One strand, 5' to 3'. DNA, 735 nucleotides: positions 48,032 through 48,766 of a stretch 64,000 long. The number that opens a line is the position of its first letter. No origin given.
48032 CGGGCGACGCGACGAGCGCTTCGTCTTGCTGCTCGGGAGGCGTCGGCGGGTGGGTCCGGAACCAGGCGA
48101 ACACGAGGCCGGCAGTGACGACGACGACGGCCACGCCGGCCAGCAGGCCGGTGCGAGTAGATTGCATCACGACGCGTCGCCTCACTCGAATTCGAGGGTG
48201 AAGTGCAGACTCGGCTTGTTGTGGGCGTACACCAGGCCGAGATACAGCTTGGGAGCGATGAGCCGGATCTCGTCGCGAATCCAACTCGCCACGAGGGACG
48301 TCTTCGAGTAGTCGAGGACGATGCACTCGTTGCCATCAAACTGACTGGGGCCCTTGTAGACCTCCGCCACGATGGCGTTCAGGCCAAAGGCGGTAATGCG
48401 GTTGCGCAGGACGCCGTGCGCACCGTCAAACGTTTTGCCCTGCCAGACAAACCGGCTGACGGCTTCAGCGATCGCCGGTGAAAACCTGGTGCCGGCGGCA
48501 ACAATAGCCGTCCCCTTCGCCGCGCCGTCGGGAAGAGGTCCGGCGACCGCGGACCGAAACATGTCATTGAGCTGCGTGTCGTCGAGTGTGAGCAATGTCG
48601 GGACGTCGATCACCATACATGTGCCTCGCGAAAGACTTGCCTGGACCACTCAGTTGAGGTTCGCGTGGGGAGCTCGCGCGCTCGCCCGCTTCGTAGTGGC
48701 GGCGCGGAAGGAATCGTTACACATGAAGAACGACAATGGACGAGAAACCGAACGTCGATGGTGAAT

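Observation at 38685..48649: Six-gene operon joining three different haem enzymes to a membrane-embedded patatin phospholipase: candidate lipid-oxidation/oxylipin system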

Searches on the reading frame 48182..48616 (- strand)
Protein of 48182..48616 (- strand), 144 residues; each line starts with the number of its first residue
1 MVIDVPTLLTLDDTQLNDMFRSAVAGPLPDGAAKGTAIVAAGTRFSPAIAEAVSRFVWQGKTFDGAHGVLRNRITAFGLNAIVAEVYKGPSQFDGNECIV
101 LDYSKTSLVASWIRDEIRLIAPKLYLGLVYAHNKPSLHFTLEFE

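Call 3: search_protein_families(library=pfam, proteins=[window:48182-48616:-], max_evalue=0.01)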
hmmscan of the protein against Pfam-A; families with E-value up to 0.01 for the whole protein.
window:48182-48616:- (144 aa): 0 families

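Call 4: search_protein_families(library=ncbifam, proteins=[window:48182-48616:-], max_evalue=0.01)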
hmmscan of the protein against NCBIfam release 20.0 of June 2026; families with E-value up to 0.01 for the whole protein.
window:48182-48616:- (144 aa): 0 families

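Call 18: find_homologous_proteins(query=window:48182-48616:-, max_evalue=0.001)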
Query window:48182-48616:- (144 aa): 2953 proteins with E <= 0.001 among 3142 candidates; the best 120 are listed.
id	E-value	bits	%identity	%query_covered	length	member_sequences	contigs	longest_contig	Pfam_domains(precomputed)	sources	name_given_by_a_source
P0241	1.1e-89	315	100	100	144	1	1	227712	-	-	-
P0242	2.4e-77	275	87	100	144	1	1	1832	-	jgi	jgi:hypothetical protein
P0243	3.0e-76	272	86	99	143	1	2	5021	-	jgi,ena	jgi:hypothetical protein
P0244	6.1e-76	271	86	100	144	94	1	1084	-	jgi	jgi:hypothetical protein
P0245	2.2e-75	269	84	100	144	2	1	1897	-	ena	-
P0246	3.1e-75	269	85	100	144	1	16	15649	-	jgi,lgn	jgi:hypothetical protein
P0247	3.1e-75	268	85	100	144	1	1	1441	-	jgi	jgi:hypothetical protein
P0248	8.2e-75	267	84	100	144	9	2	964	-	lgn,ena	-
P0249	1.1e-74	267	82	100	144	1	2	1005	-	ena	-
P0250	1.6e-73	263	83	100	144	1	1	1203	-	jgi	jgi:hypothetical protein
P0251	3.1e-71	256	80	100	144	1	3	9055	-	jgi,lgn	jgi:hypothetical protein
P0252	8.9e-71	254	78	100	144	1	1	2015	-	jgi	jgi:hypothetical protein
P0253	1.7e-70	253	81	100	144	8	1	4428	-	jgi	jgi:hypothetical protein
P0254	1.6e-69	250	78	100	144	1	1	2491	-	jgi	jgi:hypothetical protein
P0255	8.4e-69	248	77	100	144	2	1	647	-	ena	-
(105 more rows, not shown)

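Call 21: search_protein_families(library=pfam, alignment_id=A3, max_evalue=10)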
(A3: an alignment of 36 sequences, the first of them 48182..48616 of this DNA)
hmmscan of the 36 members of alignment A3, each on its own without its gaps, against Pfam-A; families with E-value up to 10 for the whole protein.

A. member 1, window:48182-48616:- (144 aa): 0 families

B. families by the number of members that match (of 36 scanned): 3 families
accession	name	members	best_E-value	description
PF23498.1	MgtT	5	0.082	MgtT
PF19184.5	DUF5866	3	0.16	Family of unknown function (DUF5866)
PF00206.25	Lyase_1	1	0.28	Lyase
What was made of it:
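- Tried and rejected: Noise only (call 21).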

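Call 31: predict_structure(alignment_id=A3)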
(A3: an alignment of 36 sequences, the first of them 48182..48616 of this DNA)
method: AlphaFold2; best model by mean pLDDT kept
length: 144 residues; sequences in the alignment: 36
mean_pLDDT: 87.5   pTM: 0.83
mean pLDDT of the five models: 87.5, 80.1, 76.9, 38.2, 35.5
residues with pLDDT >= 90: 80; 70-90: 54; 50-70: 10; < 50: 0
segments of 3 or more residues with pLDDT < 50: none
pLDDT, mean of each block of 10 residues (from residue 1): 86 93 95 88 77 72 93 75 93 96 83 91 94 89 90
secondary structure, 60 per line:
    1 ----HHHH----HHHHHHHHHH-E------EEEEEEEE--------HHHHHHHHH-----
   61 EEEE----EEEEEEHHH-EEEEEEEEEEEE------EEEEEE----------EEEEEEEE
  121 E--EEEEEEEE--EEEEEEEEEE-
elements in order: H5-8 H13-22 E31-38 H47-55 E61-64 E69-74 E79-90 E97-102 E113-121 E124-131 E134-143
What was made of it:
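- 48182..48616 (-): g1: 144-aa conserved small beta-barrel protein (calycin/FABP-like fold), with no Pfam family. It is part of the invariant core. AlphaFold model has pLDDT 87.5 (call 31).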

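Call 34: fold_search(model_id=the predicted structure, library=pdb)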
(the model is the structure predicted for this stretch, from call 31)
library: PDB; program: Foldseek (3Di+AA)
matches with E <= 10: 790; with E <= 0.001: 1
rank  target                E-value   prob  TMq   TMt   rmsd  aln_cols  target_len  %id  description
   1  4mve_A                8.7e-05  1.00  0.59  0.58   4.6       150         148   17  Crystal structure of Tcur_1030 protein from Thermomonospora curvata (released 2013-10-02)
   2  2f73_B                8.9e-02  0.47  0.31  0.32  10.0       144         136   10  Crystal structure of human fatty acid binding protein 1 (FABP1) (released 2005-12-13)
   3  3fen_B                1.4e-01  0.16  0.24  0.26  13.3       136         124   13  Crystal structure of the R132K:R111L:A32E mutant of cellular retinoic acid-binding protein II at 1.56 angstrom resolut (released 2009-11-10)
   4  9ete_B                1.9e-01  0.35  0.28  0.32  10.0        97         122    6  Crystal structure of recombinant chicken liver Bile Acid Binding Protein (cL-BABP) in complex with deoxycholic acid (released 2024-10-09)
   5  9etd_A                2.2e-01  0.25  0.27  0.30   9.9        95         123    7  Crystal structure of recombinant chicken liver Bile Acid Binding Protein (cL-BABP) in complex with ursodeoxycholic aci (released 2024-10-09)
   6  5m6j                  2.3e-01  0.20  0.31  0.26  10.6       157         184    8  Crystal structure of nitrophorin 7 E27V mutant from Rhodnius prolixus (released 2017-12-20)
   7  4xmh_A                2.3e-01  0.18  0.31  0.26  10.5       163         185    7  Crystal structure of nitrophorin 7 from Rhodnius prolixus at pH 7.8 complexed with Gly-Gly-Gly (released 2015-07-29)
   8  2f73_A                2.5e-01  0.33  0.32  0.33  10.1       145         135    9  Crystal structure of human fatty acid binding protein 1 (FABP1) (released 2005-12-13)
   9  2lfo_MODEL_1_A        2.5e-01  0.25  0.26  0.29   9.7        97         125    5  NMR structure of cl-BABP/SS complexed with glycochenodeoxycholic and glycocholic acids (released 2012-07-11)
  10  5l8o_A                2.6e-01  0.23  0.26  0.29   9.9       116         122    6  crystal structure of human FABP6 in complex with cholate (released 2016-08-24)
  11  7fxo_B                2.8e-01  0.25  0.31  0.33  10.1       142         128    9  Crystal Structure of apo human FABP1 monoclinic form III (released 2023-06-14)
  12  6mp4_E                2.8e-01  0.18  0.24  0.25  10.6        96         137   11  Human liver FABP1 bound to tetrahydrocannabinol (released 2019-11-13)
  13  6nnx                  2.8e-01  0.16  0.27  0.28  12.2       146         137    9  Crystal Structure of the All-Trans Retinal-Bound R111K:Y134F:T54V:R132Q:P39Y:R59Y:L121M Mutant of Human Cellular Retinoi (released 2019-01-30)
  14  6mox                  2.8e-01  0.15  0.27  0.28  12.2       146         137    9  Crystal Structure of the All-trans Retinal-Bound R111K:Y134F:T54V:R132Q:P39Q:R59Y:L121E Human Cellular Retinoic Acid Bin (released 2019-01-09)
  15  4ybp                  3.0e-01  0.14  0.24  0.25  12.5       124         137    9  Crystal structure of the R111K:Y134F:T54V:R132Q:P39Q:R59Y mutant of human cellular retinoic acid binding proteinii with  (released 2016-02-24)
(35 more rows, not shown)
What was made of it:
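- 48182..48616 (-): The best Foldseek match is 4mve (Tcur_1030, function unknown, E 9e-5), followed by weak FABP, CRABP and nitrophorin matches (call 34).
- On Calycin (FABP / lipocalin) lipid-binding beta-barrels: FABP, CRABP and nitrophorin matches have E of 0.09 or higher and TM-scores of about 0.3 (calls 31, 34).
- The g1 model gives weak matches to nitrophorin (call 34).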

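Call 71: search_protein_families(library=padloc, proteins=[window:48182-48616:-], max_evalue=0.01)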
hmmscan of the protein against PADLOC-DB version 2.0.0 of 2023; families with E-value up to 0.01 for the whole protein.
window:48182-48616:- (144 aa): 0 families

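Call 80: search_solved_structures(query=A3, max_evalue=10, show_alignments=1)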
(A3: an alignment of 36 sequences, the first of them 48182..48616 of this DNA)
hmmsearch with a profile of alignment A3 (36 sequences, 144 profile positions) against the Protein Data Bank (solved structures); distinct sequences matched with E-value up to 10: 0.
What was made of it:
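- On Calycin (FABP / lipocalin) lipid-binding beta-barrels: There is no sequence match to any PDB entry or Pfam family (calls 21, 80).
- Tried and rejected: For g1 there were no hits at all (call 80).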
